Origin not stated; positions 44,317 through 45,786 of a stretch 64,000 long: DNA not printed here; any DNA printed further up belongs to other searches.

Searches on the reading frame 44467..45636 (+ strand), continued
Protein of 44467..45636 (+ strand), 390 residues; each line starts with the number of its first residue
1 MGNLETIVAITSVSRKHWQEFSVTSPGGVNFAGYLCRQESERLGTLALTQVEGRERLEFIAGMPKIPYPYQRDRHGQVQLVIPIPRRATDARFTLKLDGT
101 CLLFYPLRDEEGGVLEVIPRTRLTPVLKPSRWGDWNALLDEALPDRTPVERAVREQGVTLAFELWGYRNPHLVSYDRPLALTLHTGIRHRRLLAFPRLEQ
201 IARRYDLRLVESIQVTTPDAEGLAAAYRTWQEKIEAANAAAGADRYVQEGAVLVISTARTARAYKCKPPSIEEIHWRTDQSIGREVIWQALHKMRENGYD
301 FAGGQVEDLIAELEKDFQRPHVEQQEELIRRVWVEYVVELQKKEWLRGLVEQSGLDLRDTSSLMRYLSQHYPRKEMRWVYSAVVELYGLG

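Call 47: find_homologous_proteins(query=A2, max_evalue=0.00001)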
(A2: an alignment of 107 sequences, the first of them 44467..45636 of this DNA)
Query A2 (107 sequences) (390 aa, profile of the alignment): 367 proteins with E <= 0.00001 among 8000 candidates; the best 120 are listed.
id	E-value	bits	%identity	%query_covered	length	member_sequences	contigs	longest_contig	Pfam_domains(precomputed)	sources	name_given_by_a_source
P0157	7.7e-140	484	31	93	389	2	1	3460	-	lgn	-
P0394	1.3e-139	483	29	99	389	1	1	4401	-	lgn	-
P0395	8.8e-139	481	29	92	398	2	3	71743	-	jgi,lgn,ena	-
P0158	1.7e-138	480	27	97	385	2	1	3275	-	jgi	jgi:hypothetical protein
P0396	2.6e-138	479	27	97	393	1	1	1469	-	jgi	jgi:hypothetical protein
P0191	7.3e-138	478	28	98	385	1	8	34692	-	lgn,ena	-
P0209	7.4e-138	478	25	99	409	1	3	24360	-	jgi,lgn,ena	-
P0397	5.3e-137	475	30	97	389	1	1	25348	-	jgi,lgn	jgi:hypothetical protein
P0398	1.6e-136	473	27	98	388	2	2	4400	-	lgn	-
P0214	2.5e-136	473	26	94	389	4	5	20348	-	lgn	-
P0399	7.3e-136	471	29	97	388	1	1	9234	-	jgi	jgi:hypothetical protein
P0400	6.5e-135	468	28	98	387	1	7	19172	-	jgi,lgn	jgi:hypothetical protein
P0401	1.7e-134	466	29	96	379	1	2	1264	-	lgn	-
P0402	2.2e-134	466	31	91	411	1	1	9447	-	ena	-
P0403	2.5e-134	466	29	98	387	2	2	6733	-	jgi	jgi:hypothetical protein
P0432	1.8e-125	437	29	97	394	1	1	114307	-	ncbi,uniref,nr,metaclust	ncbi:hypothetical protein A2Z67_05275 [Candidatus Woesebacteria bacterium RBG_13_36_22]|uniref:T4 RN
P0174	2.1e-121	423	25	95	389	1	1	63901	PF09414.16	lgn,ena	-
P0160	7.4e-120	418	29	99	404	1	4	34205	-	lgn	-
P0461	6.0e-119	415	22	91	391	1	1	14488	PF09414.16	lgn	-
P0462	2.2e-118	414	25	91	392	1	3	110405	PF09414.16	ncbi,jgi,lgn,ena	ncbi:MAG: RNA ligase family protein [Candidatus Buchananbacteria bacterium]|jgi:hypothetical protein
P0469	5.7e-117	409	26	90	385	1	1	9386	PF09414.16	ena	-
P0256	6.4e-117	409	26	93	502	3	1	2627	-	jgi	-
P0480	3.9e-115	403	28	96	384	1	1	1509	PF09414.16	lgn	-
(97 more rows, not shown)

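Call 49: find_encoding_contigs(protein=P0432, flank=6000, max_places=1)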
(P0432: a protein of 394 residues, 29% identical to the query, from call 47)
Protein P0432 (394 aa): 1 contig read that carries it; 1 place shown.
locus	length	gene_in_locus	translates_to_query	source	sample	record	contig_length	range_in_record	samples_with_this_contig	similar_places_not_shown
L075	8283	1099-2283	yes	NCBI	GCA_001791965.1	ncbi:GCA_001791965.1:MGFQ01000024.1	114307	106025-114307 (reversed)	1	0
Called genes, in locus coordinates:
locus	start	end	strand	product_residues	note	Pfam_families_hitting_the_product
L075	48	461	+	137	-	-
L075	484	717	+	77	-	-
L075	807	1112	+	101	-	-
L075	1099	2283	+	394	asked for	-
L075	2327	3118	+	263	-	-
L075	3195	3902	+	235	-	-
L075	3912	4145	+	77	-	-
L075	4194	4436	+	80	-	-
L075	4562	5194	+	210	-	-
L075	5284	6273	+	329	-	PF02739:5_3_exonuc_N, PF01367:5_3_exonuc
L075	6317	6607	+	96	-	-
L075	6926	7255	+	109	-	-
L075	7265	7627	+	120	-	-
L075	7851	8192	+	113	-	-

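Call 51: find_related_loci(query=A3, collection=viral_contigs, flank=6000)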
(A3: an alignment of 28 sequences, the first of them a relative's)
Query A3 (389 aa) in viral_contigs; peptide patterns used: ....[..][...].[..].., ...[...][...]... (x = any residue, [..] = any of these).
78 stretches matched a pattern; 36 encode a relative of the query (tblastn E <= 1e-3); 35 distinct loci.
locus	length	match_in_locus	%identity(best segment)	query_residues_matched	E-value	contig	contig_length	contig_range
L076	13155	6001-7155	47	2-389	8e-106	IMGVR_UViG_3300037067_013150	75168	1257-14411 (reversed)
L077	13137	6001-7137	46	2-382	4e-100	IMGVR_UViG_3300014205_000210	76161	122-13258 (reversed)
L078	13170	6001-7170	42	1-389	8e-89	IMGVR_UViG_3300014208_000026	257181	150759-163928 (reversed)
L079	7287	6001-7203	41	4-389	4e-84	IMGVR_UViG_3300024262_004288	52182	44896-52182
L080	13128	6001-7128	40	1-388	4e-79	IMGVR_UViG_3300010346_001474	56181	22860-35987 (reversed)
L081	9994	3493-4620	37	1-389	8e-74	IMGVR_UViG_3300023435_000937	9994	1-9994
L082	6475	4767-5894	37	1-389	3e-73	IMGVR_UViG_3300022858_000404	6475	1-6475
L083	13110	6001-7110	39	2-382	5e-73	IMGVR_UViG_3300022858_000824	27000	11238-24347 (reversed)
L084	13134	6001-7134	39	2-388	1e-69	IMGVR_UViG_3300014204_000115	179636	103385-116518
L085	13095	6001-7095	38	1-378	5e-69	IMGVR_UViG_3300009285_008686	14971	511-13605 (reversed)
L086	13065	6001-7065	36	1-367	2e-68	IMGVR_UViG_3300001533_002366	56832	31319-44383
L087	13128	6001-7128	38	2-389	3e-68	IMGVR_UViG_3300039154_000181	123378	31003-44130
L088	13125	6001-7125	38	8-388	3e-67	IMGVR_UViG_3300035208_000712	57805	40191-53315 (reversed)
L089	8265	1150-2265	39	4-382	2e-66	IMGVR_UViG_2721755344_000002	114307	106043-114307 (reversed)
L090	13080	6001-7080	39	19-386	5e-66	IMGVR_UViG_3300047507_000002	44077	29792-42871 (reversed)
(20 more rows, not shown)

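Call 52: search_dna_similar(query=P0157, collection=phages, mode=protein, max_evalue=0.001, max_rows=20)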
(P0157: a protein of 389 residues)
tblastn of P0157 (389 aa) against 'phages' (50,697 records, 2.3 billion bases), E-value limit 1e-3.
No match.

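Call 55: search_protein_families(library=pfam, proteins=[L007:3546-4760:+, L033:10016-10798:+, L033:9259-10038:+], max_evalue=0.001)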
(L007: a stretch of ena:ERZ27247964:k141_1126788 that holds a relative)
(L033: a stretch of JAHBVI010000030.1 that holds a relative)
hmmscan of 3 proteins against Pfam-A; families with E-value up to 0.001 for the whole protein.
L007:3546-4760:+ (405 aa): 14 families
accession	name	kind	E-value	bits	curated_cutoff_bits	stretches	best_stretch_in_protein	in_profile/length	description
PF05175.20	MTS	-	2.4e-79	265.3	23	2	212-395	2-169/170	Methyltransferase small domain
PF13847.12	Methyltransf_31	-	1.9e-22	79.9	27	2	49-165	4-123/145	Methyltransferase domain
PF13649.12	Methyltransf_25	-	3.5e-20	72.9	27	1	52-145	1-97/97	Methyltransferase domain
PF08241.18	Methyltransf_11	-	7e-13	49.5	21.2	1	53-149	1-95/95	Methyltransferase domain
PF08242.18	Methyltransf_12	-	1.5e-12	48.5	30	1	53-147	1-98/98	Methyltransferase domain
PF06325.19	PrmA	-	1.4e-09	38.4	22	1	46-121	159-232/296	Ribosomal protein L11 methyltransferase (PrmA)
PF01135.25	PCMT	-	1.2e-08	35.5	20.3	1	38-113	63-139/210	Protein-L-isoaspartate(D-aspartate) O-methyltransferase (PCMT)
PF10294.15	Methyltransf_16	-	2.1e-08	34.5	21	1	50-102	48-100/174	Lysine methyltransferase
PF01209.24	Ubie_methyltran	-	2e-06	27.8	20.1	0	44-153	43-155/233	ubiE/COQ5 methyltransferase family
PF13489.12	Methyltransf_23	-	3.5e-06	27.3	27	0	48-149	22-116/164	Methyltransferase domain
PF03602.21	Cons_hypoth95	-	7e-05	23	24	0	242-349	42-136/182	Conserved hypothetical protein 95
PF03848.20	TehB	-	8.9e-05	22.4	20.4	0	42-122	24-102/193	Tellurite resistance protein TehB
PF02527.21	GidB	-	0.0003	20.6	27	0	44-154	42-151/184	rRNA small subunit methyltransferase G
PF01170.24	UPF0020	-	0.00083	19.5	22.3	0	288-368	83-168/197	RMKL-like, methyltransferase domain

L033:10016-10798:+ (261 aa): 2 families
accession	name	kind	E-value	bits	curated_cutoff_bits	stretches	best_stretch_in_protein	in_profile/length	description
PF12850.12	Metallophos_2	-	5.8e-20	72.3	27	1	24-219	3-150/154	Calcineurin-like phosphoesterase superfamily domain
PF00149.33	Metallophos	-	8.9e-12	46.3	21.5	1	24-185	3-190/191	Calcineurin-like phosphoesterase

L033:9259-10038:+ (260 aa): 3 families
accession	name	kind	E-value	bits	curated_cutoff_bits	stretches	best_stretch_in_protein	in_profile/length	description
PF01451.26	LMWPc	-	4.7e-15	56.5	23.2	1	128-245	1-135/144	Low molecular weight phosphotyrosine protein phosphatase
PF01022.26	HTH_5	-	1.1e-07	32.1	22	1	35-76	4-45/47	Bacterial regulatory protein, arsR family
PF12840.13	HTH_20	-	0.00018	21.8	27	1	49-76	21-48/51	Helix-turn-helix domain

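Call 79: search_protein_families(library=pfam, alignment_id=A5, max_evalue=0.001)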
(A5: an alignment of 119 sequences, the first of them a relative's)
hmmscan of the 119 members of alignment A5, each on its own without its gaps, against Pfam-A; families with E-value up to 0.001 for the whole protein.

A. member 1, L013:5279-6523:+ (415 aa): 3 families
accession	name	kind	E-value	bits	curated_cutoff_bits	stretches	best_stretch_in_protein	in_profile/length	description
PF07676.18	PD40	-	2.8e-30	104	20.9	4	259-295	3-38/38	WD40-like Beta Propeller Repeat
PF00930.27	DPPIV_N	-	9.9e-09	34.8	22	0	259-319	37-93/354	Dipeptidyl peptidase IV (DPP IV) N-terminal region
PF14583.12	Pectate_lyase22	-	2.3e-05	23.8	30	0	244-298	215-269/386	Oligogalacturonate lyase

B. families by the number of members that match (of 119 scanned): 141 families (the first 25 are shown)
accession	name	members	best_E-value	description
PF01266.30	DAO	4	4.5e-52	FAD dependent oxidoreductase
PF01850.27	PIN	4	5.3e-16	PIN domain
PF13450.12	NAD_binding_8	4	2.2e-12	NAD(P)-binding Rossmann-like domain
PF01022.26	HTH_5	4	1.4e-08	Bacterial regulatory protein, arsR family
PF12840.13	HTH_20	4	5.4e-07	Helix-turn-helix domain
PF00072.30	Response_reg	3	3e-31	Response regulator receiver domain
PF12850.12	Metallophos_2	3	5.6e-20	Calcineurin-like phosphoesterase superfamily domain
PF01451.26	LMWPc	3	3.2e-16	Low molecular weight phosphotyrosine protein phosphatase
PF04055.27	Radical_SAM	3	2.1e-15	Radical SAM superfamily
PF00149.33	Metallophos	3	6.4e-14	Calcineurin-like phosphoesterase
PF07992.20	Pyr_redox_2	3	2.5e-06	Pyridine nucleotide-disulphide oxidoreductase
PF12802.13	MarR_2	3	1.2e-05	MarR family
PF00070.33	Pyr_redox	3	0.00061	Pyridine nucleotide-disulphide oxidoreductase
PF05175.20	MTS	2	1.1e-73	Methyltransferase small domain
PF03773.19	ArsP_1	2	1e-43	Predicted permease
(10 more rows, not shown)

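Call 82: search_protein_families(library=pfam, alignment_id=A6, max_evalue=0.001)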
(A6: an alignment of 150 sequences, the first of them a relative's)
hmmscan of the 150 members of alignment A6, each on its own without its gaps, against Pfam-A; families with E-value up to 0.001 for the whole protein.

A. member 1, L013:11930-12442:+ (171 aa): 1 family
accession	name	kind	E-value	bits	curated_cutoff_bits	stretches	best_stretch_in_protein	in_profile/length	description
PF20114.4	DUF6504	-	5.7e-25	88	24.2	1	49-162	3-100/103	Domain of unknown function (DUF6504)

B. families by the number of members that match (of 150 scanned): 178 families (the first 25 are shown)
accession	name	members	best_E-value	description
PF00005.33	ABC_tran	4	5.9e-29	ABC transporter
PF13649.12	Methyltransf_25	3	3.3e-28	Methyltransferase domain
PF08241.18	Methyltransf_11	3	7.3e-22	Methyltransferase domain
PF08242.18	Methyltransf_12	3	3.9e-19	Methyltransferase domain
PF13304.12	AAA_21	3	1.4e-15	AAA domain, putative AbiEii toxin, Type IV TA system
PF00202.27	Aminotran_3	2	1.1e-131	Aminotransferase class-III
PF01882.25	DUF58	2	6.3e-84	Protein of unknown function DUF58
PF00571.33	CBS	2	6.2e-63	CBS domain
PF02641.20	DUF190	2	1.4e-33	Uncharacterized ACR, COG1993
PF01272.25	GreA_GreB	2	1.4e-27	Transcription elongation factor, GreA/GreB, C-term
PF02537.21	CRCB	2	1.4e-26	CrcB-like protein, Camphor Resistance (CrcB)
PF00528.27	BPD_transp_1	2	1.6e-23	Binding-protein-dependent transport system inner membrane component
PF08352.17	oligo_HPY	2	1.1e-20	Oligopeptide/dipeptide transporter, C-terminal region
PF12850.12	Metallophos_2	2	2e-20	Calcineurin-like phosphoesterase superfamily domain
PF03449.20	GreA_GreB_N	2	1.2e-18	Transcription elongation factor, N-terminal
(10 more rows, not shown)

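Call 90: find_encoding_contigs(protein=P0142, flank=6000, max_places=3)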
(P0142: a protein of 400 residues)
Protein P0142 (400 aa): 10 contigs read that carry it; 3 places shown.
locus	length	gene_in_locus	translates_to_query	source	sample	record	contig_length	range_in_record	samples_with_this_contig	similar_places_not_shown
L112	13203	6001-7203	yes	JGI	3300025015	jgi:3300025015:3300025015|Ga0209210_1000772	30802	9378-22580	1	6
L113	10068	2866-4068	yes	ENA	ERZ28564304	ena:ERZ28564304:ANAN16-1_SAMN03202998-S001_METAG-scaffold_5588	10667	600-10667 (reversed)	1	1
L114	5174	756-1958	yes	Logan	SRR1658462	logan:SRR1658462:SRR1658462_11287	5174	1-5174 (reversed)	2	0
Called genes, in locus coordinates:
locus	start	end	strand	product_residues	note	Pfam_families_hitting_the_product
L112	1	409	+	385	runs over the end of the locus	PF00149:Metallophos, PF12850:Metallophos_2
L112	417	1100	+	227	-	-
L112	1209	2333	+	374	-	PF21189:PHA02142, PF01068:DNA_ligase_A_M, PF09414:RNA_ligase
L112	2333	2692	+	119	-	-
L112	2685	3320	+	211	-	PF01966:HD (weak)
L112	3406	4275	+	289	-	PF10127:RlaP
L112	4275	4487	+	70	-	-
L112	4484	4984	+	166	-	-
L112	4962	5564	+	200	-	-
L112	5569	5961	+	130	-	-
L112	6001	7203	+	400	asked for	PF09414:RNA_ligase (weak)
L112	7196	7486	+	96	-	-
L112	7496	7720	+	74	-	-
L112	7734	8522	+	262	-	PF00112:Peptidase_C1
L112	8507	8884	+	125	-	-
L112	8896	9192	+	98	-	-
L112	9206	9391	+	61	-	-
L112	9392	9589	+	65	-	PF09723:Zn_ribbon_8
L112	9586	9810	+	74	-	-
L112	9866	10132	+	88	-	-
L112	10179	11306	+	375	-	-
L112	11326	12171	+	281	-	PF02086:MethyltransfD12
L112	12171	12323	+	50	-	-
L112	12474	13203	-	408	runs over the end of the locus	PF01385:OrfB_IS605, PF07282:Cas12f1-like_TNB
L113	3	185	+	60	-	?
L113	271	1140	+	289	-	PF10127:RlaP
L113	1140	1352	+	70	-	-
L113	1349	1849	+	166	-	-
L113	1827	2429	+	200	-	-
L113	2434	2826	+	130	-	-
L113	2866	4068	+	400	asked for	PF09414:RNA_ligase (weak)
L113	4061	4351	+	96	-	-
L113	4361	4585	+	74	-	-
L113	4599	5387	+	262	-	PF00112:Peptidase_C1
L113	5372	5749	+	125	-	-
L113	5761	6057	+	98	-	-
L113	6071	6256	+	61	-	-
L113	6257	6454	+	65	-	PF09723:Zn_ribbon_8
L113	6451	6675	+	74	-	-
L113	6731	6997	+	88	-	-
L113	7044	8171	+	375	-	-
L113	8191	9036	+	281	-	PF02086:MethyltransfD12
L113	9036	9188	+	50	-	-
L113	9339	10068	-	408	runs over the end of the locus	PF01385:OrfB_IS605, PF07282:Cas12f1-like_TNB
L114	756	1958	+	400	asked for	PF09414:RNA_ligase (weak)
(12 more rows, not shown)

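Call 93: search_protein_families(library=pfam, alignment_id=A7, max_evalue=0.001)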
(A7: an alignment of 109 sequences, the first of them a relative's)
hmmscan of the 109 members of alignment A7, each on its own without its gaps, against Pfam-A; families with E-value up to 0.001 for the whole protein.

A. member 1, L076:4511-5419:+ (303 aa): 3 families
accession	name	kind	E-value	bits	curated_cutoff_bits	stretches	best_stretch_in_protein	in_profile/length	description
PF25109.1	HAD_PNKP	-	5.1e-39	134.1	27.6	1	164-303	2-143/143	Polynucleotide kinase PNKP phosphatase domain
PF13671.12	AAA_33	-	3.2e-08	34.4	27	1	4-138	2-135/143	AAA domain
PF03767.20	Acid_phosphat_B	-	0.00093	19.2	27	0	135-273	48-198/230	HAD superfamily, subfamily IIIB (Acid phosphatase)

B. families by the number of members that match (of 109 scanned): 57 families (the first 25 are shown)
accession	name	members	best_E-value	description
PF02649.19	GCHY-1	2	1.3e-63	Type I GTP cyclohydrolase folE2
PF00145.23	DNA_methylase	2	1.1e-48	C-5 cytosine-specific DNA methylase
PF25109.1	HAD_PNKP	2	5.1e-42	Polynucleotide kinase PNKP phosphatase domain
PF03796.21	DnaB_C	2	5.3e-22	DnaB-like helicase C terminal domain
PF13671.12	AAA_33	2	7.1e-09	AAA domain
PF12850.12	Metallophos_2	2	2.6e-07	Calcineurin-like phosphoesterase superfamily domain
PF13392.12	HNH_3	2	1.2e-06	HNH endonuclease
PF06067.16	DUF932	1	1.2e-50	Domain of unknown function (DUF932)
PF01743.26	PolyA_pol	1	8.1e-35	Poly A polymerase head domain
PF18907.5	DUF5662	1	1.2e-34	Family of unknown function (DUF5662)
PF18836.7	B_solenoid_ydck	1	4.8e-31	YdcK Beta solenoid repeat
PF05063.20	MT-A70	1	2.8e-28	MT-A70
PF01555.25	N6_N4_Mtase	1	4.4e-28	DNA methylase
PF02739.22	5_3_exonuc_N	1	1.3e-27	5'-3' exonuclease, N-terminal resolvase-like domain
PF03013.19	Pyr_excise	1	9.6e-25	Pyrimidine dimer DNA glycosylase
PF09414.15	RNA_ligase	1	2.6e-12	RNA ligase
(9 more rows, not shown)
